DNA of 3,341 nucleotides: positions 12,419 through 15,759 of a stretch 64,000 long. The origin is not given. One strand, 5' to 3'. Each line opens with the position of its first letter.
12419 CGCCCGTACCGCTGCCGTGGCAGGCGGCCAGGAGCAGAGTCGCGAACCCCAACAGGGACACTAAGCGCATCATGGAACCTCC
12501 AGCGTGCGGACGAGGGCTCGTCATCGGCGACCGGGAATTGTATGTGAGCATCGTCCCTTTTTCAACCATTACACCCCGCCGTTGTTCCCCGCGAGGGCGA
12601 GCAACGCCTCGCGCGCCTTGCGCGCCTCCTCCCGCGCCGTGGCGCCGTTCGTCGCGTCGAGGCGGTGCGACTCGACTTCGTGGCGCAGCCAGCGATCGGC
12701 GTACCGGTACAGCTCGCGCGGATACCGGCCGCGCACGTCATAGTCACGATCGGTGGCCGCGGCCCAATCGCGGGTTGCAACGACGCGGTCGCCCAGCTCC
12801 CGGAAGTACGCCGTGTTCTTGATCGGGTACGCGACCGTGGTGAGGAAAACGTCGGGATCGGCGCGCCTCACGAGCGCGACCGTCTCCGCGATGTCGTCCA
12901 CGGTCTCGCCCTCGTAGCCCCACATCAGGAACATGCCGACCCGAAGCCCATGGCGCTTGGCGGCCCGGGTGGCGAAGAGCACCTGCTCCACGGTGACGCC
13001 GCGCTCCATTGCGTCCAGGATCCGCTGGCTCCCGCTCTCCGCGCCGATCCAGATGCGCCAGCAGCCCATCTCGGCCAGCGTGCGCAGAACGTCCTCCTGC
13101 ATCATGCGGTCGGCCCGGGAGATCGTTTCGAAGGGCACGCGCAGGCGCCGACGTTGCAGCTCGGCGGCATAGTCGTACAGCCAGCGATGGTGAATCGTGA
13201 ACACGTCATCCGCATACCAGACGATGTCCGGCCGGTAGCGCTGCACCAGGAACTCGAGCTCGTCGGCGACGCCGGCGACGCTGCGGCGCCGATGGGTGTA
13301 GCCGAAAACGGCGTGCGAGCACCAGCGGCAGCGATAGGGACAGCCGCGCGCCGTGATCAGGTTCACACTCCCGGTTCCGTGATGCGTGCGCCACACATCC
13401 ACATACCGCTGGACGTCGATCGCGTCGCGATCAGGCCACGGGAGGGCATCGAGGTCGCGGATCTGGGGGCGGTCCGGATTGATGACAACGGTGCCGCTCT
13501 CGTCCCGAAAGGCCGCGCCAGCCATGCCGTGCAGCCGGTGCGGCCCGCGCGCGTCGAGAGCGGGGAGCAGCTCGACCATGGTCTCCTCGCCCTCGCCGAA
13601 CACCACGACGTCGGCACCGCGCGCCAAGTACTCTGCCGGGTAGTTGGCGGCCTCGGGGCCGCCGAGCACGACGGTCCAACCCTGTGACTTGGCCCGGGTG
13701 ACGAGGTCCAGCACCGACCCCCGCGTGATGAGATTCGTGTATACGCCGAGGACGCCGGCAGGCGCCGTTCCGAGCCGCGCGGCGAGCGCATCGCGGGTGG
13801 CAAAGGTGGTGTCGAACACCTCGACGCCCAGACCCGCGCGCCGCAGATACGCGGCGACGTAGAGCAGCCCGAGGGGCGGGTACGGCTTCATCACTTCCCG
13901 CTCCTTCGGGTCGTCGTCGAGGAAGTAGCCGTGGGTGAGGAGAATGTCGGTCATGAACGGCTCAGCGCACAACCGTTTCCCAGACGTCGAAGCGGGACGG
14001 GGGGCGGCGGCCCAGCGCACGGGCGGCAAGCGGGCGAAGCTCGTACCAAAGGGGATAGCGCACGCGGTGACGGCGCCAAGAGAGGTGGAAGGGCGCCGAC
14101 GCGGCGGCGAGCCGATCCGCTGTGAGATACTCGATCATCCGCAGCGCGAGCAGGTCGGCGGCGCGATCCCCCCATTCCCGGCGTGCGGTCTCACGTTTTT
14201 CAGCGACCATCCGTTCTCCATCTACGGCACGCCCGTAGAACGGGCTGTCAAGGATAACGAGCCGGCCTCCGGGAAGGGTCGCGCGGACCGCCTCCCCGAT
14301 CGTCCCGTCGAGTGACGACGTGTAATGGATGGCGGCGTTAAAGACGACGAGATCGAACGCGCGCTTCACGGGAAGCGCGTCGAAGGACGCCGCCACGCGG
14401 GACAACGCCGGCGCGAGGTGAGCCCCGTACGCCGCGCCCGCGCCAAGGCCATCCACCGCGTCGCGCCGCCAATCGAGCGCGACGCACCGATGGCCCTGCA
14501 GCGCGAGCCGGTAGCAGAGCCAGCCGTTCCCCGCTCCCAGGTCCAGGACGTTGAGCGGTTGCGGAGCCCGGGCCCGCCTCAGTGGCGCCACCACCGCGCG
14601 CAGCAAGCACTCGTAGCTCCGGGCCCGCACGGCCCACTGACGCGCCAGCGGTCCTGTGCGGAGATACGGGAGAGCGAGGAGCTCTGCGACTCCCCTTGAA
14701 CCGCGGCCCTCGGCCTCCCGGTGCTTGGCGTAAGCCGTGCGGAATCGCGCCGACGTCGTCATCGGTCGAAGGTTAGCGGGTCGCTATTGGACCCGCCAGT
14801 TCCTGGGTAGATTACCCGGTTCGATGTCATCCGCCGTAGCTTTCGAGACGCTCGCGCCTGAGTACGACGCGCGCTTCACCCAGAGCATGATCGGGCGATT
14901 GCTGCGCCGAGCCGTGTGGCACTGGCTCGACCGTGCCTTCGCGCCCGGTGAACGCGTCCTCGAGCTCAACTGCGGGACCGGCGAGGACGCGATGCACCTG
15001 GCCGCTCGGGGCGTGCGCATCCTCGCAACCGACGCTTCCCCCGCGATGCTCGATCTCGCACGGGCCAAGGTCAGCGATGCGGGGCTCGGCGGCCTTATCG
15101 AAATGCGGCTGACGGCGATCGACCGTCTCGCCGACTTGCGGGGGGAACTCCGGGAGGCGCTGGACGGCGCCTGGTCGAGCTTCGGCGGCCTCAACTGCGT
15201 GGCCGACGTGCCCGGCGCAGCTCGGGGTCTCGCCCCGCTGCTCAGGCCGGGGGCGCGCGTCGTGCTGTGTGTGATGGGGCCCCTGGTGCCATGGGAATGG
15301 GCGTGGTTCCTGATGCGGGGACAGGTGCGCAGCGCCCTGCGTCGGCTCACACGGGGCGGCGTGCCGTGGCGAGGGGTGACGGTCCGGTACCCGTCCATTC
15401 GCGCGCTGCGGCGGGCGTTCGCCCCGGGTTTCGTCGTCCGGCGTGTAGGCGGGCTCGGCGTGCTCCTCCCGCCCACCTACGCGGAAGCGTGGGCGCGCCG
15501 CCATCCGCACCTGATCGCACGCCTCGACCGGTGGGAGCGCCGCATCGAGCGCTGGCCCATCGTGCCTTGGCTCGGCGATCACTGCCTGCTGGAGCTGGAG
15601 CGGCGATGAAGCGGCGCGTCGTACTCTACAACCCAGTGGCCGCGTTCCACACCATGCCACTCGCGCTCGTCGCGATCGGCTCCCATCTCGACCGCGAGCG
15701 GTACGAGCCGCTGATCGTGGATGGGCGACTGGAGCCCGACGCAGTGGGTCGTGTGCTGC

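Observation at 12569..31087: An 18.5-kb accessory cluster with five radical SAM enzymes and glycan-decorating enzymes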

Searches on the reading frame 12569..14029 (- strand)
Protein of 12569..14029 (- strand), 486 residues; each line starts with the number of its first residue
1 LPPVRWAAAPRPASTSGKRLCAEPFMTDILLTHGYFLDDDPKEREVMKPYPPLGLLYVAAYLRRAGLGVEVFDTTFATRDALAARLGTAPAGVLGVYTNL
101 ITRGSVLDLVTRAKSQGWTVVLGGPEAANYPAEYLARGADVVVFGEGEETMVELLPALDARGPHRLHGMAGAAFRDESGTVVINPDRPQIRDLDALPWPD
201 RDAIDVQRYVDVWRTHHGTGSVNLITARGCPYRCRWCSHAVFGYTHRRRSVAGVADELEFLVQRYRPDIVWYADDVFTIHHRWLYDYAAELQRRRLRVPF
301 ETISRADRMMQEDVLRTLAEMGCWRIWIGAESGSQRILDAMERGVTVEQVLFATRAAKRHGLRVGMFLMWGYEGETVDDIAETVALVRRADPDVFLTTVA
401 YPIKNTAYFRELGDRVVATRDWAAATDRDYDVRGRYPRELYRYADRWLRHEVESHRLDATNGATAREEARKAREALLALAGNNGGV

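Call 5: search_protein_families(library=pfam, proteins=[window:12569-14029:-], max_evalue=0.01)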
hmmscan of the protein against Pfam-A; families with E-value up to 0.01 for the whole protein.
window:12569-14029:- (486 aa): 3 families
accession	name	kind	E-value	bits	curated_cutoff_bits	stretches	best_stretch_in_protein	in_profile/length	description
PF04055.27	Radical_SAM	-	8e-22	78.6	29.5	1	225-386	2-165/166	Radical SAM superfamily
PF02310.24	B12-binding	-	1.1e-17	64.4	32.1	1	49-155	11-121/121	B12 binding domain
PF19864.5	Radical_SAM_N2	-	0.0009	19.2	29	1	119-159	88-126/151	Radical SAM proteins, N-terminal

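Call 7: search_protein_families(library=ncbifam, proteins=[window:12569-14029:-], max_evalue=0.001)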
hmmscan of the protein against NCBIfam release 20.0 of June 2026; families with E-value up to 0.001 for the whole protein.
window:12569-14029:- (486 aa): 29 families (the best 25 are shown)
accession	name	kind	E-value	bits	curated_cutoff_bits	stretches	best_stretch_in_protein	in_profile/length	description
TIGR02026.1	BchE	equivalog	3.9e-41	141.4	481.35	1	45-422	15-396/497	magnesium-protoporphyrin IX monomethyl ester anaerobic oxidative cyclase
TIGR03471.1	HpnJ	equivalog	4.1e-32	111.7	577.6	1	118-415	98-390/472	hopanoid biosynthesis associated radical SAM protein HpnJ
NF050148.1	rSAM_ApyD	equivalog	9.4e-32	110.2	750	1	48-390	21-366/645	RiPP biosynthesis radical SAM protein ApyD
TIGR04072.2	rSAM_ladder_B12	equivalog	2.1e-31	109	360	2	219-389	178-348/443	lipid biosynthesis B12-binding/radical SAM protein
TIGR04479.1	bcpD_PhpK_rSAM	subfamily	9.2e-31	106.8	600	1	52-402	72-421/504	PhpK family radical SAM P-methyltransferase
TIGR04013.1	B12_SAM_MJ_1487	hypoth_equivalog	1.3e-27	96.6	251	2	104-263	57-194/382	TIGR04013 family B12-binding domain/radical SAM domain-containing protein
TIGR04014.1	B12_SAM_MJ_0865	equivalog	9e-27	93.9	360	2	305-414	252-356/434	methyl-coenzyme M reductase glutamine C-methyltransferase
NF038361.1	rSAM_Sden_1168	equivalog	2.7e-25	88.9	575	1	119-389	172-450/560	Sden_1168 family B12-binding radical SAM P-methyltransferase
TIGR04367.1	HpnR_B12_rSAM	equivalog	1.4e-24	86.5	650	1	51-370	21-333/490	hopanoid C-3 methylase HpnR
TIGR04385.1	B12_rSAM_cofa1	equivalog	2.6e-24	86.3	450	1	139-389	123-363/438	B12 lower ligand biosynthesis radical SAM protein BzaD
TIGR03975.1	rSAM_ocin_1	subfamily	1.9e-23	82.8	281.85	1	83-388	121-428/606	RiPP maturation radical SAM C-methyltransferase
TIGR04295.1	B12_rSAM_oligo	hypoth_equivalog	2.8e-20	72.4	400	1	110-345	94-316/422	TIGR04295 family B12-binding domain-containing radical SAM protein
NF033712.0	B12_rSAM_KedN5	subfamily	2.5e-19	69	700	1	104-378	79-358/624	KedN5 family methylcobalamin-dependent radical SAM C-methyltransferase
NF033070.1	rSAM_AprD4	equivalog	8.7e-16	57.9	500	1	187-387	164-363/456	AprD4 family radical SAM diol-dehydratase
TIGR03960.1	rSAM_fuse_unch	hypoth_equivalog_domain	6.7e-11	41.4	462.3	1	223-387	255-421/605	TIGR03960 family B12-binding radical SAM protein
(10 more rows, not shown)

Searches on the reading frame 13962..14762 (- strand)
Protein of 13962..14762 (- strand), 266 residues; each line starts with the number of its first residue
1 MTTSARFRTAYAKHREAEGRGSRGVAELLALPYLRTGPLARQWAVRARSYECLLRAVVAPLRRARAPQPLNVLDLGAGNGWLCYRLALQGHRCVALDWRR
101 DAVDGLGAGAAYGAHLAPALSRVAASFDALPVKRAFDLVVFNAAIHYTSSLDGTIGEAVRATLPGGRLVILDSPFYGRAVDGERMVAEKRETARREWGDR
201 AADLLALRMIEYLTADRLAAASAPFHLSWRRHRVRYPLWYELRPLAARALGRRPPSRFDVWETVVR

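Call 5: search_protein_families(library=pfam, proteins=[window:13962-14762:-], max_evalue=0.01)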
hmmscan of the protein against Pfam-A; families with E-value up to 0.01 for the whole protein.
window:13962-14762:- (266 aa): 6 families
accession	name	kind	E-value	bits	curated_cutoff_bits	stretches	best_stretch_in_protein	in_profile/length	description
PF08241.18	Methyltransf_11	-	4.2e-10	40.6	21.2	1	73-170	1-95/95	Methyltransferase domain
PF13489.12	Methyltransf_23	-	2.5e-09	37.5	27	1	55-189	10-124/164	Methyltransferase domain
PF13847.12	Methyltransf_31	-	3.3e-09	37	27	1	70-173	5-112/145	Methyltransferase domain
PF13649.12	Methyltransf_25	-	6.5e-09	36.8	27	1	72-166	1-97/97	Methyltransferase domain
PF08242.18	Methyltransf_12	-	5e-06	27.6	30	1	73-168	1-98/98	Methyltransferase domain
PF05175.20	MTS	-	0.0017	18.5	23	1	71-171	34-139/170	Methyltransferase small domain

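Call 7: search_protein_families(library=ncbifam, proteins=[window:13962-14762:-], max_evalue=0.001)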
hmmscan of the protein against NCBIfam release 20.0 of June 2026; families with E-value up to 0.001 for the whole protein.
window:13962-14762:- (266 aa): 11 families
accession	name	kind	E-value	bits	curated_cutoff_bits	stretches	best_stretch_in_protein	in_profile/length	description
NF041820.1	daptide_MTase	equivalog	6.4e-07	29.1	175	1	58-144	30-113/243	daptide-type RiPP biosynthesis methyltransferase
TIGR02072.1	BioC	equivalog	5.4e-06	26.4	184.95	1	58-169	24-131/244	malonyl-ACP O-methyltransferase BioC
NF045667.1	MTase_DVU1556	equivalog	8.3e-06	25.4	155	1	62-172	16-121/213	DVU_1556 family methyltransferase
NF001241.0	PRK00216.1-2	equivalog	2.8e-05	23.9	327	1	70-171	53-148/231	demethylmenaquinone methyltransferase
NF004452.0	PRK05785.1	equivalog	0.00013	21.5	207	1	65-160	48-135/228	hypothetical protein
TIGR01983.1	UbiG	equivalog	0.00017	21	102.95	1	67-170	48-151/228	bifunctional 2-polyprenyl-6-hydroxyphenol methylase/3-demethylubiquinol 3-O-methyltransferase UbiG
NF008264.0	PRK11036.1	equivalog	0.00021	20.9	366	1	65-171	41-148/261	tRNA uridine 5-oxyacetic acid(34) methyltransferase CmoM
NF047649.1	MTase_UXPK_star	exception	0.00022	20.3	460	1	71-172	80-183/283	methyltransferase/UXPK-star double selenoprotein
NF043040.1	corrin_prot_MT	hypoth_equivalog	0.00023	20.7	180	1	69-172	42-149/216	corrinoid protein-associated methyltransferase CpaM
NF007610.0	PRK10258.1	equivalog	0.00024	20.5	342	1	70-168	44-136/251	malonyl-ACP O-methyltransferase BioC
NF041537.1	ArsM_AhpD_UU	exception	0.00036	19.4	510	1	71-173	79-183/345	arsenite methyltransferase/AhpD domain selenoprotein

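Call 90: search_solved_structures(query=window:13962-14762:-, max_evalue=0.01)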
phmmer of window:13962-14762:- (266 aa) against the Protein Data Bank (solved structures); distinct sequences matched with E-value up to 0.01: 10.
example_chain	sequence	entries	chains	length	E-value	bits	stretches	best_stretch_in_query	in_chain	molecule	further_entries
3e8s_A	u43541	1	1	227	7.7e-10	42.1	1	64-173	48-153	Putative SAM Dependent Methyltransferase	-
3bkw_A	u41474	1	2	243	7.8e-05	25.7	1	47-192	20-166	S-adenosylmethionine dependent methyltransferase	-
8joz_A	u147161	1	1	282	9.7e-05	25.4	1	65-171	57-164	tRNA 5-carboxymethoxyuridine methyltransferase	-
4htf_A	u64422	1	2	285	0.0001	25.3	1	65-171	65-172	S-adenosylmethionine-dependent methyltransferase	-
9w6x_A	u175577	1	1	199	0.00084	22.3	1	71-171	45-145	YtkW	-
7bgg_A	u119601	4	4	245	0.0026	20.7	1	71-171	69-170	heterocyclic toxin methyltransferase (Rv0560c) | 2-heptyl-1-hydroxyquinolin-4(1H)-one methyltransferase | Uncharacterized protein Rv0560c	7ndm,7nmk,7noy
4azw_A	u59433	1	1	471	0.0068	19.3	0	64-153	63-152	WBDD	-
4uw0_A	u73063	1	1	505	0.0089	18.9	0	67-153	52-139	WBDD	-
4azs_A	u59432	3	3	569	0.0091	18.9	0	67-153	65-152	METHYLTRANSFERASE WBDD | WBDD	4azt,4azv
4ax8_A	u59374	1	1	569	0.0091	18.9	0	67-153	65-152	WBDD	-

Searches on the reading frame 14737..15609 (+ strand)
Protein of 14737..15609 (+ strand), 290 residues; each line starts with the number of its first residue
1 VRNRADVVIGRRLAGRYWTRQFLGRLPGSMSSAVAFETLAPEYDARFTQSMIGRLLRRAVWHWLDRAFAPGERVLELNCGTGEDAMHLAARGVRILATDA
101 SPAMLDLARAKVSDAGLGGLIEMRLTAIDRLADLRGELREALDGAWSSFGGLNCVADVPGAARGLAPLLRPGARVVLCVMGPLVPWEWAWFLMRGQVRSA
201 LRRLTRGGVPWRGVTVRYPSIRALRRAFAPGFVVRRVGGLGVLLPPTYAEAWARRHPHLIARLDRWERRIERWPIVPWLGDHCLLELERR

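Call 5: search_protein_families(library=pfam, proteins=[window:14737-15609:+], max_evalue=0.01)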
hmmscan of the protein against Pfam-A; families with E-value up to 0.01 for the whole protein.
window:14737-15609:+ (290 aa): 8 families
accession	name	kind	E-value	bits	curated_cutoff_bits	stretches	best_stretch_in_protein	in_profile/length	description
PF13649.12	Methyltransf_25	-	3.6e-10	40.8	27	1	74-172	1-96/97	Methyltransferase domain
PF08242.18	Methyltransf_12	-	4.3e-09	37.4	30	1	75-174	1-97/98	Methyltransferase domain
PF08241.18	Methyltransf_11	-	1.6e-08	35.5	21.2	1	75-176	1-94/95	Methyltransferase domain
PF13489.12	Methyltransf_23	-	2.1e-07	31.3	27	1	57-228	6-154/164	Methyltransferase domain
PF13847.12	Methyltransf_31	-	0.00016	21.8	27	1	71-178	4-110/145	Methyltransferase domain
PF01209.24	Ubie_methyltran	-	0.00036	20.4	20.1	1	67-177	44-151/233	ubiE/COQ5 methyltransferase family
PF05958.17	tRNA_U5-meth_tr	-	0.0032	17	23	1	72-127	203-258/357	tRNA (Uracil-5-)-methyltransferase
PF05724.17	TPMT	-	0.0053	16.9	26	1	53-105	23-72/218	Thiopurine S-methyltransferase (TPMT)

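Call 7: search_protein_families(library=ncbifam, proteins=[window:14737-15609:+], max_evalue=0.001)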
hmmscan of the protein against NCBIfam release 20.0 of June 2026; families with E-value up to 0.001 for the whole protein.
window:14737-15609:+ (290 aa): 14 families
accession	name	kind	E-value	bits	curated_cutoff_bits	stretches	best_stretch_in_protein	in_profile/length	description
NF043040.1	corrin_prot_MT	hypoth_equivalog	9.5e-15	54.6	180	1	36-133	8-104/216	corrinoid protein-associated methyltransferase CpaM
NF001241.0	PRK00216.1-2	equivalog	3.3e-10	40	327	1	33-182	14-152/231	demethylmenaquinone methyltransferase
NF041820.1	daptide_MTase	equivalog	1.4e-09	37.8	175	1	71-115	37-81/243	daptide-type RiPP biosynthesis methyltransferase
TIGR02021.1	BchM-ChlM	equivalog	4.9e-08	32.7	158.9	1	56-122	40-106/218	magnesium protoporphyrin IX methyltransferase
NF001244.0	PRK00216.1-5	equivalog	2.6e-06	26.9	216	1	36-176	14-152/236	bifunctional demethylmenaquinone methyltransferase/2-methoxy-6-polyprenyl-1,4-benzoquinol methylase UbiE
TIGR01934.1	MenG_MenH_UbiE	subfamily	4.3e-06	26.2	158.35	1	36-117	5-86/223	ubiquinone/menaquinone biosynthesis methyltransferase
NF052510.1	methyltran_MpqE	exception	2.1e-05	24.1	335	1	67-176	43-150/234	methyl-plastoquinone biosynthesis methyltransferase MpqE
NF047649.1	MTase_UXPK_star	exception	2.1e-05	23.7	460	1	68-131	75-140/283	methyltransferase/UXPK-star double selenoprotein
NF001240.0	PRK00216.1-1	equivalog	5.7e-05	22.3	378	1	65-177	57-168/251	bifunctional demethylmenaquinone methyltransferase/2-methoxy-6-polyprenyl-1,4-benzoquinol methylase UbiE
NF007610.0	PRK10258.1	equivalog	7.4e-05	22.2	342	1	72-178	44-139/251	malonyl-ACP O-methyltransferase BioC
NF008264.0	PRK11036.1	equivalog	8.2e-05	22.2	366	1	36-129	6-103/261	tRNA uridine 5-oxyacetic acid(34) methyltransferase CmoM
NF045667.1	MTase_DVU1556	equivalog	0.00011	21.7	155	1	67-114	19-67/213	DVU_1556 family methyltransferase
NF040703.1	cyclopro_CfaB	exception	0.0005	18.9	650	1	68-127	157-217/393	C17 cyclopropane fatty acid synthase CfaB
NF041537.1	ArsM_AhpD_UU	exception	0.00092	18.1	510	0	69-178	75-181/345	arsenite methyltransferase/AhpD domain selenoprotein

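Call 89: search_solved_structures(query=window:14737-15609:+, max_evalue=0.01)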
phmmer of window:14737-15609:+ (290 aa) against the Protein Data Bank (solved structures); distinct sequences matched with E-value up to 0.01: 26.
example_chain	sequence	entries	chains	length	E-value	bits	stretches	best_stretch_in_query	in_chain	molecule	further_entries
9ri2_A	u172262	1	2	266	6.4e-09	38.5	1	63-183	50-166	Methyltransferase, putative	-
4nec_A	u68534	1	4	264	4.5e-08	35.8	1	71-124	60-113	Putative SAM-dependent methyltransferase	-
3bus_A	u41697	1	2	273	4.5e-07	32.5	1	70-191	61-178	Methyltransferase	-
3m33_A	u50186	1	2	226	6.2e-06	28.7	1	63-115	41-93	Uncharacterized protein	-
4htf_A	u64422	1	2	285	4.6e-05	25.9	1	36-175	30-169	S-adenosylmethionine-dependent methyltransferase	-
8joz_A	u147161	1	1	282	4.6e-05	25.9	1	36-175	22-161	tRNA 5-carboxymethoxyuridine methyltransferase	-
9gdj_A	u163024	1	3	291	4.8e-05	25.8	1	52-174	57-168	Methyltransferase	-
7wzg_A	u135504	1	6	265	5.3e-05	25.7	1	37-115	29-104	Cypemycin N-terminal methyltransferase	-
6uv6_A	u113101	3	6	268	0.00011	24.7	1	71-178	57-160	D-glucose O-methyltransferase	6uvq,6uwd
2i6g_A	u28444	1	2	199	0.00012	24.5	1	67-120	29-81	Putative methyltransferase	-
7v6h_A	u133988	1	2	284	0.00018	24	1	65-178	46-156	Cyclopropane fatty-acyl-phospholipid synthase-like methyltransferase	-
7qcb_A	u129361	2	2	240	0.00025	23.5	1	36-111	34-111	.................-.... 27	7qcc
9rfr_A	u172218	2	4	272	0.00036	22.9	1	49-115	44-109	Ubiquinone biosynthesis O-methyltransferase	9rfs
2yqz_A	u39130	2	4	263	0.00039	22.8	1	74-114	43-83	Hypothetical protein TTHA0223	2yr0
2avn_A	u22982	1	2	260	0.00046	22.6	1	36-111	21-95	ubiquinone/menaquinone biosynthesis methyltransferase-related protein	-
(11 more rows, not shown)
